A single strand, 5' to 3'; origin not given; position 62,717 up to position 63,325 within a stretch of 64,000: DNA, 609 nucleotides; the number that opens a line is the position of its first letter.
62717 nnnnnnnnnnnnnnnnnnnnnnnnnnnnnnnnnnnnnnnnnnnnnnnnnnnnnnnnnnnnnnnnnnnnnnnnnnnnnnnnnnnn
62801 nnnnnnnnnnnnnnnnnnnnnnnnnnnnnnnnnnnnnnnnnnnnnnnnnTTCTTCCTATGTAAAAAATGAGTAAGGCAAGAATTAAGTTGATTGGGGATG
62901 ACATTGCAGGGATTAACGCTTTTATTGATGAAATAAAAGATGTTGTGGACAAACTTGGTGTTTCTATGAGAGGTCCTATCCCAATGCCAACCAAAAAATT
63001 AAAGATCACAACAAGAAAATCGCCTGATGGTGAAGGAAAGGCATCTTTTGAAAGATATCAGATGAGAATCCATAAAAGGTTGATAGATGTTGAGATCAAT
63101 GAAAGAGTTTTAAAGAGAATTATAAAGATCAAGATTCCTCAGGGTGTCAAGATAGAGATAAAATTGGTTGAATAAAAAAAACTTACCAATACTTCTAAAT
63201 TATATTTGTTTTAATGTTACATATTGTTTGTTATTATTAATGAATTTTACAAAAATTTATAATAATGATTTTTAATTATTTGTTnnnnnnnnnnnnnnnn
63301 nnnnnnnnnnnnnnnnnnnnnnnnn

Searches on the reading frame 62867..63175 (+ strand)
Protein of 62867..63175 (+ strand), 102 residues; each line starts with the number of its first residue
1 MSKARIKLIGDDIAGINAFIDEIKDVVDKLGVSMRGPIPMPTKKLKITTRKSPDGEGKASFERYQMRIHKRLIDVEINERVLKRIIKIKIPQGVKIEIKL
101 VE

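Call 82: find_encoding_contigs(protein=window:62867-63175:+, flank=10000, max_places=1)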
Protein window:62867-63175:+ (102 aa): 10 contigs read that carry it; 1 place shown.
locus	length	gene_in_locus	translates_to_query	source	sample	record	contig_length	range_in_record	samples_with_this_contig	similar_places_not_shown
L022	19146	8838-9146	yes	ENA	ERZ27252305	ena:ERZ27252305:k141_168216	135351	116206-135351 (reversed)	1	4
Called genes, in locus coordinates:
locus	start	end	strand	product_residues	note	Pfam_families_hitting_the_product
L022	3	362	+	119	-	?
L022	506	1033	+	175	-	-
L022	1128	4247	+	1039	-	-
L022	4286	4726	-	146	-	-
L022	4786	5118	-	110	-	PF04981:NMD3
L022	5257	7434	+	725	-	-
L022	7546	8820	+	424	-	PF00009:GTP_EFTU, PF01926:MMR_HSR1 (faint), PF03144:GTP_EFTU_D2, PF03143:GTP_EFTU_D3, PF22594:GTP-eEF1A_C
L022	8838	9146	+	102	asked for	PF00338:Ribosomal_S10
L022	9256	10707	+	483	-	PF03781:FGE-sulfatase (weak)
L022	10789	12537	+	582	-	PF23613:ELP3_N, PF04055:Radical_SAM, PF16199:Radical_SAM_C, PF00583:Acetyltransf_1 (weak)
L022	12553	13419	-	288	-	PF07091:FmrO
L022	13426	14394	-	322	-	PF03215:Rad17 (weak), PF05496:RuvB_N (weak), PF13177:DNA_pol3_delta2, PF00004:AAA, PF21960:RCF1-5-like_lid (weak), PF16193:AAA_assoc_2 (weak), PF08542:Rep_fac_C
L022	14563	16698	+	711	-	PF02359:CDC48_N, PF02933:CDC48_2, PF05496:RuvB_N, PF00004:AAA, PF07724:AAA_2 (weak), PF17862:AAA_lid_3, PF00004:AAA, PF17862:AAA_lid_3, +28 more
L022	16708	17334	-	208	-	-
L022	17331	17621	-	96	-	PF01817:CM_2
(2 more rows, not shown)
